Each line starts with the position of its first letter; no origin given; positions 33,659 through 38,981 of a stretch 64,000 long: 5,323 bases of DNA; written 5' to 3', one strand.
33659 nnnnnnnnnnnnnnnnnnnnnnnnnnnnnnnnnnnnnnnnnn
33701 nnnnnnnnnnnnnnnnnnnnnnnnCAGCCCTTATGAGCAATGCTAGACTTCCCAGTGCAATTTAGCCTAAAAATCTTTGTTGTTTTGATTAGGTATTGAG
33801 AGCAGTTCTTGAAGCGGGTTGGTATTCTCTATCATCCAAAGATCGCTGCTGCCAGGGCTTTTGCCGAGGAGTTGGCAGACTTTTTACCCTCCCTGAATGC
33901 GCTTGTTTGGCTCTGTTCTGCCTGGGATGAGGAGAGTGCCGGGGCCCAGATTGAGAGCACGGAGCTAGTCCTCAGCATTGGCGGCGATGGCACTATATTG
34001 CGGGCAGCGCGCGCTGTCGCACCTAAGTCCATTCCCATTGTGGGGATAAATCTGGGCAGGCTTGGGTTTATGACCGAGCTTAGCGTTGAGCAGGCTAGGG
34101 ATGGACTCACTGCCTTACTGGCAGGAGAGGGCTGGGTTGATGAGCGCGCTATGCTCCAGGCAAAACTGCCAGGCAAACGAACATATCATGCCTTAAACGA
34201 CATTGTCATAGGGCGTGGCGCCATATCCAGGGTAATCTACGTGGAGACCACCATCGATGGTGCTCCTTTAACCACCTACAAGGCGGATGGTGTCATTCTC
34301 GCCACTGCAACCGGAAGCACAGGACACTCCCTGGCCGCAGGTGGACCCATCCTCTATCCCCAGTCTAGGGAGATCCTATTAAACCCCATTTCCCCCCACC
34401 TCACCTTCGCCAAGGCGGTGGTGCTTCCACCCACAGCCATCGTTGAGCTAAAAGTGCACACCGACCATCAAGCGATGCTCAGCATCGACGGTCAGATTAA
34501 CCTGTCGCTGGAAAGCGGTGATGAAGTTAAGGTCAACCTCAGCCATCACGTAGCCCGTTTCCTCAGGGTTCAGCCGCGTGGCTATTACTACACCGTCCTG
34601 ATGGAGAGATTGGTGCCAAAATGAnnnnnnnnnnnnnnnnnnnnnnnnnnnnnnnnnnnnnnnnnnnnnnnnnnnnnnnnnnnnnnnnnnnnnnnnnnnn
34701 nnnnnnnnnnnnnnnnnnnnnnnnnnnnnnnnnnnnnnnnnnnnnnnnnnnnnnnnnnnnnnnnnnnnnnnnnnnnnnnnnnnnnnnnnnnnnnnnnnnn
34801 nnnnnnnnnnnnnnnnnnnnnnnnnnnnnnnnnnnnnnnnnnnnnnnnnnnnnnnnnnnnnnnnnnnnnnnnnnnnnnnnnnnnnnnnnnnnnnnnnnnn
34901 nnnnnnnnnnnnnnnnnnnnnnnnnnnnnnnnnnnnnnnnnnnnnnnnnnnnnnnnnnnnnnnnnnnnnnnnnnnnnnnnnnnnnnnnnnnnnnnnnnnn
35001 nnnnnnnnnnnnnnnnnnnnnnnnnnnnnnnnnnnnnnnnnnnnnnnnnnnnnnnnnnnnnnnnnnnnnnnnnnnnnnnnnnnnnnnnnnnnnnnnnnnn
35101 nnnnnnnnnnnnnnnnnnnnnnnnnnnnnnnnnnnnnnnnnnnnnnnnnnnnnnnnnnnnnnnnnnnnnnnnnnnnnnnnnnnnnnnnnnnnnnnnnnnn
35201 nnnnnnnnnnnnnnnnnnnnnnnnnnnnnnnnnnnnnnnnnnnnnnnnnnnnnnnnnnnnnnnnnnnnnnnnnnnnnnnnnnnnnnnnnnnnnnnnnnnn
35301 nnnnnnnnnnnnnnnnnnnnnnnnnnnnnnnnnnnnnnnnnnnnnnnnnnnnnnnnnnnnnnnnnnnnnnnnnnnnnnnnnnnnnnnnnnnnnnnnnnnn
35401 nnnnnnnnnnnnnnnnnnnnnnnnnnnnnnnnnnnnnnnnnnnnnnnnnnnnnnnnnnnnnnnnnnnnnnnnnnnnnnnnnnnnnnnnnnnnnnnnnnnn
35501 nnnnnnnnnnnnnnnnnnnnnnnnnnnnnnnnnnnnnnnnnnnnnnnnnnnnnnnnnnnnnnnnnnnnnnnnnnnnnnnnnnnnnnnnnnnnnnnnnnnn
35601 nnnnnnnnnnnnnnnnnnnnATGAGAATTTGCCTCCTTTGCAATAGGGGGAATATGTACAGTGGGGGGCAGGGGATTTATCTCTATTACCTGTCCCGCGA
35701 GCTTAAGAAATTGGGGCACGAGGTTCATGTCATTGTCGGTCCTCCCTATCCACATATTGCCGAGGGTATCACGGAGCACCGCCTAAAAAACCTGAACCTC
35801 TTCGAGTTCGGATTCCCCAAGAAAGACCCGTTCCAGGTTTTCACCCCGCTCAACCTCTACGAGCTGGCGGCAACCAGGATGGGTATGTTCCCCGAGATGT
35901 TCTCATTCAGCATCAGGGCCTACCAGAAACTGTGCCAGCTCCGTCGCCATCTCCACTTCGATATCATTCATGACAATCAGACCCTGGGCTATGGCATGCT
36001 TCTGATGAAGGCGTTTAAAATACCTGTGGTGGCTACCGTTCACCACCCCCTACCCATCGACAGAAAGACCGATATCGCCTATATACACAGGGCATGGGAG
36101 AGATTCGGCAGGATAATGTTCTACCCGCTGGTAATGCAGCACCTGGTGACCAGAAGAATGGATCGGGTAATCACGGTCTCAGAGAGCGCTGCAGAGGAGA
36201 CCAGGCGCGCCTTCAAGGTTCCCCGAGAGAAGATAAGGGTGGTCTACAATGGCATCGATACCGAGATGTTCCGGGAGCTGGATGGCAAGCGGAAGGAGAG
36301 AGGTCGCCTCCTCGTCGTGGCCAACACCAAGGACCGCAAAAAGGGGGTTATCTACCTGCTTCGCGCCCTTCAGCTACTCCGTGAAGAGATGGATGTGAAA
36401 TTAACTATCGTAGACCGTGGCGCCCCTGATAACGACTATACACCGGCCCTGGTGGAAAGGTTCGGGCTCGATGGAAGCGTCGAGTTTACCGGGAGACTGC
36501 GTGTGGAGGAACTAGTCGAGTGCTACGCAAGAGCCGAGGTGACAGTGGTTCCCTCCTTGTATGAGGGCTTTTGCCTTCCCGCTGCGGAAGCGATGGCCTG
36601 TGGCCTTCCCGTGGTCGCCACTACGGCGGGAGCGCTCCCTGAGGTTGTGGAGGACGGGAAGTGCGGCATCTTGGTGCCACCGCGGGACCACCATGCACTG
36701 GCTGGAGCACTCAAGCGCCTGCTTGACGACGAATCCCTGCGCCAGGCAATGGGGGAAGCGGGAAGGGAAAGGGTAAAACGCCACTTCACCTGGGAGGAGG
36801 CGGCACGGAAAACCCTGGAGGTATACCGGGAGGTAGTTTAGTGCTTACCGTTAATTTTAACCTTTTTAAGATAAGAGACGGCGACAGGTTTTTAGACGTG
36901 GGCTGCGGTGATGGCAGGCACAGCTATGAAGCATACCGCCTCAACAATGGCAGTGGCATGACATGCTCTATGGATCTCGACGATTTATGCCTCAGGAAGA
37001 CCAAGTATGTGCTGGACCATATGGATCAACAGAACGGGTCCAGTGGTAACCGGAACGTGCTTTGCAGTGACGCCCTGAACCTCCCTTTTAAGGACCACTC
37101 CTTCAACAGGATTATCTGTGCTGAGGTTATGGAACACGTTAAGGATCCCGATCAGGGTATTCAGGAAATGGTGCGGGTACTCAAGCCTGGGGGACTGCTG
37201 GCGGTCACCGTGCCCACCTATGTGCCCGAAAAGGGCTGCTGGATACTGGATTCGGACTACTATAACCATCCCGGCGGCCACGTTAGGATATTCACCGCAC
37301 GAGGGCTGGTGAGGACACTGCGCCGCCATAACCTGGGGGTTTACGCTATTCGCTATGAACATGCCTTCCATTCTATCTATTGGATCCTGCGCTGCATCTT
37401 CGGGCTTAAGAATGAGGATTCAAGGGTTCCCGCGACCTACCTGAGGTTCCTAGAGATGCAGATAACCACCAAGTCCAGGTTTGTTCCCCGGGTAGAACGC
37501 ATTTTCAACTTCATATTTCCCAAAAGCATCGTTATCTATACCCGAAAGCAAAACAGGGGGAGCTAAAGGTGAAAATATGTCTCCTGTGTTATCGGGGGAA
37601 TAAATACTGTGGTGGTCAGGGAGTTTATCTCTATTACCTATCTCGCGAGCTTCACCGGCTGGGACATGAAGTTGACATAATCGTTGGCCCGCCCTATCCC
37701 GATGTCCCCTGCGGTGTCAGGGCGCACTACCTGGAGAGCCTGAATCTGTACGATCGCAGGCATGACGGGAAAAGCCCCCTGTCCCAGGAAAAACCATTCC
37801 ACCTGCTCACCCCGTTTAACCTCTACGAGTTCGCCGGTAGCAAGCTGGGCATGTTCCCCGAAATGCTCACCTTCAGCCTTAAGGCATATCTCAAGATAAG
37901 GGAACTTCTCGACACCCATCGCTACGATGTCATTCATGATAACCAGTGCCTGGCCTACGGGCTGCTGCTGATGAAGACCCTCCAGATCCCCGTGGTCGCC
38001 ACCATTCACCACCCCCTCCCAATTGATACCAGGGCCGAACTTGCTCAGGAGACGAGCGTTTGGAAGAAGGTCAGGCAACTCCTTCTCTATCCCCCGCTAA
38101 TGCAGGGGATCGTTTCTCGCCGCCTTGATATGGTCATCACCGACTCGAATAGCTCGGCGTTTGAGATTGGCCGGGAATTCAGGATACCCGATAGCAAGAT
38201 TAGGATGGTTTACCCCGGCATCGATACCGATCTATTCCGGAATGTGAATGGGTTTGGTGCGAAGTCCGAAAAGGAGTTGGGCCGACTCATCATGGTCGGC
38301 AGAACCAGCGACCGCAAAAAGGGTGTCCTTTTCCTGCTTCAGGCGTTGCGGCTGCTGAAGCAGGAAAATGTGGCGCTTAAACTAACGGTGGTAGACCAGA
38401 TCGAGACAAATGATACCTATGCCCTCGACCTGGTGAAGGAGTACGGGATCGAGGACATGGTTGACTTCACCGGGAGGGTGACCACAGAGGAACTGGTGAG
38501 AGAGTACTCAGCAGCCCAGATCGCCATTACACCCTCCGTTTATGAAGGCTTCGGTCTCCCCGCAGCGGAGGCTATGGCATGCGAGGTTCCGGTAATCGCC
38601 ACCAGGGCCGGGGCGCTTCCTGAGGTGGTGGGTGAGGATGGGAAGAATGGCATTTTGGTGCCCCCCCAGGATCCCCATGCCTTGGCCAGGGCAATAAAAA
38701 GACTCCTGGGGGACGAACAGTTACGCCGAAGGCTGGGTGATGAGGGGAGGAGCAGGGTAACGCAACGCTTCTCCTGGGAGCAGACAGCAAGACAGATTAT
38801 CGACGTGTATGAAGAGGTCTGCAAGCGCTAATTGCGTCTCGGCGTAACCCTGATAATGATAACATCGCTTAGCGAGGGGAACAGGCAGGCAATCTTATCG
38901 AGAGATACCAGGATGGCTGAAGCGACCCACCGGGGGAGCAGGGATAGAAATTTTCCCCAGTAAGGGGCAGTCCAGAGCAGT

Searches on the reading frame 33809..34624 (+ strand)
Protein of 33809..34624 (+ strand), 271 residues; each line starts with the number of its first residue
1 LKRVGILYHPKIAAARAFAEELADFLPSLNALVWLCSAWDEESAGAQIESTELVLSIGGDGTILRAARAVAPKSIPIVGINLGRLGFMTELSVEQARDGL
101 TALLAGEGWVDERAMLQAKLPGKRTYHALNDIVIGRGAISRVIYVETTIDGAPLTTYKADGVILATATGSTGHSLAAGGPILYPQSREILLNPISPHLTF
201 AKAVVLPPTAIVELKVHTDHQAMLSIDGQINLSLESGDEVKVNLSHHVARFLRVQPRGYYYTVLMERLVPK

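Call 29: search_protein_families(library=pfam, proteins=[window:33809-34624:+], max_evalue=0.00001)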
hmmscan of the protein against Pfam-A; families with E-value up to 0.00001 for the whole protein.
window:33809-34624:+ (271 aa): 2 families
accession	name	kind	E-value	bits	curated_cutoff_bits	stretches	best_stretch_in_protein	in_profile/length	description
PF20143.4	NAD_kinase_C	-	5e-29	101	23.7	1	129-253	1-125/126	ATP-NAD kinase C-terminal domain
PF01513.26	NAD_kinase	-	4.9e-18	66.1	25.5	1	47-107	69-129/130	ATP-NAD kinase N-terminal domain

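Call 67: search_protein_families(library=ncbifam, proteins=[window:33809-34624:+], max_evalue=0.00001)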
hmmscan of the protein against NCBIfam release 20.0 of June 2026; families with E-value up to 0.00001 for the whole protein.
window:33809-34624:+ (271 aa): 18 families
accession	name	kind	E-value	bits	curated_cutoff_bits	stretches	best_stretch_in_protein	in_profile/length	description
NF002561.0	PRK02155.1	equivalog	1.5e-54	185.3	371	1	50-268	64-285/297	NAD kinase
NF002521.0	PRK01911.1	equivalog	8.9e-54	182.9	309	1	44-263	57-280/292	NAD kinase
NF002306.0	PRK01231.1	equivalog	2.9e-51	174.4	316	1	49-265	65-286/299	NAD(+) kinase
NF002892.0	PRK03372.1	equivalog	8.2e-51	173.1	299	1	43-258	62-283/312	NAD kinase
NF002255.0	PRK01185.1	subfamily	3.2e-50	170.7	304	1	3-257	2-256/271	NAD(+) kinase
NF002984.0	PRK03708.1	equivalog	6.2e-49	166.9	326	1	51-259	58-266/277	NAD(+) kinase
NF010678.0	PRK14076.1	equivalog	6.4e-44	150.8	493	1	43-260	342-560/570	bifunctional NADP phosphatase/NAD kinase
NF002893.0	PRK03378.1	equivalog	2.9e-43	148.3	386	1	50-268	63-285/292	NAD(+) kinase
NF003391.0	PRK04539.1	equivalog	3.6e-43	147.8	470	1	51-265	69-286/296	inorganic polyphosphate/ATP-NAD kinase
NF002731.0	PRK02645.1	equivalog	1e-42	146.6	312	1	3-268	5-290/305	NAD(+) kinase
NF002732.0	PRK02649.1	equivalog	3.8e-42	144.8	348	1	49-268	67-289/305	NAD(+) kinase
NF002579.0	PRK02231.1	equivalog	7.3e-39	133.9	459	1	50-268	70-294/301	NAD(+) kinase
NF010679.0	PRK14077.1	equivalog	2.8e-38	131.9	343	1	48-268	62-283/287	NAD(+) kinase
NF010677.0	PRK14075.1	equivalog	2.5e-37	128.8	260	1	2-266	2-248/257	NAD(+) kinase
NF003424.0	PRK04885.1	equivalog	3.2e-21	75.7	220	1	46-261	31-254/265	NAD kinase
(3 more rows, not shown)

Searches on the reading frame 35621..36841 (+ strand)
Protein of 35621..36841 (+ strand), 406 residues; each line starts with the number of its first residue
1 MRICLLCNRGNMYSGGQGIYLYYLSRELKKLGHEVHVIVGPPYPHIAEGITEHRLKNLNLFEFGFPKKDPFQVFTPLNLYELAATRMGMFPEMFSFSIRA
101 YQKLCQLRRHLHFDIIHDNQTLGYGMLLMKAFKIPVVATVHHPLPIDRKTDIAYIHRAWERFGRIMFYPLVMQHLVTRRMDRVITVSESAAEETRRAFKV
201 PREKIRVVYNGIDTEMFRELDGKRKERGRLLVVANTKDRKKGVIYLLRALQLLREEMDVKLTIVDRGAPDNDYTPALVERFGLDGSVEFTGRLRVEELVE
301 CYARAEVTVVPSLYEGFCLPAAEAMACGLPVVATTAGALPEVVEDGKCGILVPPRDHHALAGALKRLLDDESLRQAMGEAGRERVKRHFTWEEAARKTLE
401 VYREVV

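Call 29: search_protein_families(library=pfam, proteins=[window:35621-36841:+], max_evalue=0.00001)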
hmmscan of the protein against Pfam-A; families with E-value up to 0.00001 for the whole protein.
window:35621-36841:+ (406 aa): 7 families
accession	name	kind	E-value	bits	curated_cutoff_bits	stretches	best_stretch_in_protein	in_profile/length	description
PF00534.26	Glycos_transf_1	-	1.8e-39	135.5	26.4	1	225-384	12-172/172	Glycosyl transferases group 1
PF13692.12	Glyco_trans_1_4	-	1.1e-36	126.7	27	1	229-370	3-142/142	Glycosyl transferases group 1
PF13439.12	Glyco_transf_4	-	2.6e-31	109.4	28.5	1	15-215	2-169/170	Glycosyltransferase Family 4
PF13579.12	Glyco_trans_4_4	-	5.5e-21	76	29.7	1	15-211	1-158/158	Glycosyl transferase 4-like domain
PF20706.3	GT4-conflict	-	6.6e-15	55.4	26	1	175-397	142-384/385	Family 4 Glycosyltransferase in conflict systems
PF13524.12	Glyco_trans_1_2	-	1e-13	51.9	25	1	281-399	27-143/144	Glycosyl transferase-like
PF08323.17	Glyco_transf_5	-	4.4e-06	27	22.7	0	14-197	15-227/239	Starch synthase catalytic domain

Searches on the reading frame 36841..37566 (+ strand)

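Call 30: search_protein_families(library=pfam, proteins=[window:36841-37566:+], max_evalue=0.00001)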
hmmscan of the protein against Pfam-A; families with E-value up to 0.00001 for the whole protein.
window:36841-37566:+ (241 aa): 6 families
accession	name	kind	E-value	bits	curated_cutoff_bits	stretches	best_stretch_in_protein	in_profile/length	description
PF08241.18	Methyltransf_11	-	5.5e-18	65.8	21.2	1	18-121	1-94/95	Methyltransferase domain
PF13489.12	Methyltransf_23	-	6.3e-17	62.2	27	1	4-167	13-161/164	Methyltransferase domain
PF13847.12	Methyltransf_31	-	1.2e-16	61.2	27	1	12-125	2-112/145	Methyltransferase domain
PF13649.12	Methyltransf_25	-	1.2e-15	58.4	27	1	18-118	2-97/97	Methyltransferase domain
PF01209.24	Ubie_methyltran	-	4.2e-11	43.1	20.1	1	11-122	45-151/233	ubiE/COQ5 methyltransferase family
PF08242.18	Methyltransf_12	-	7e-10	40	30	1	18-120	1-98/98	Methyltransferase domain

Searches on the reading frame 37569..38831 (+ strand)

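Call 30: search_protein_families(library=pfam, proteins=[window:37569-38831:+], max_evalue=0.00001)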
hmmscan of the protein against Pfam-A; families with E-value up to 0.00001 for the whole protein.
window:37569-38831:+ (420 aa): 6 families
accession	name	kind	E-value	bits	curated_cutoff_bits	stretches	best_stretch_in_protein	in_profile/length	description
PF00534.26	Glycos_transf_1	-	1.1e-38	132.9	26.4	1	238-395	16-171/172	Glycosyl transferases group 1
PF13692.12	Glyco_trans_1_4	-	3.6e-35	121.7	27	1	239-382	3-142/142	Glycosyl transferases group 1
PF13439.12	Glyco_transf_4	-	9.5e-26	91.3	28.5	1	15-221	2-169/170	Glycosyltransferase Family 4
PF20706.3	GT4-conflict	-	3.4e-16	59.6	26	1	210-409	173-384/385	Family 4 Glycosyltransferase in conflict systems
PF13579.12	Glyco_trans_4_4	-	1e-15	58.9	29.7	1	15-217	1-158/158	Glycosyl transferase 4-like domain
PF13524.12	Glyco_trans_1_2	-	5.6e-12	46.3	25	1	297-412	28-144/144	Glycosyl transferase-like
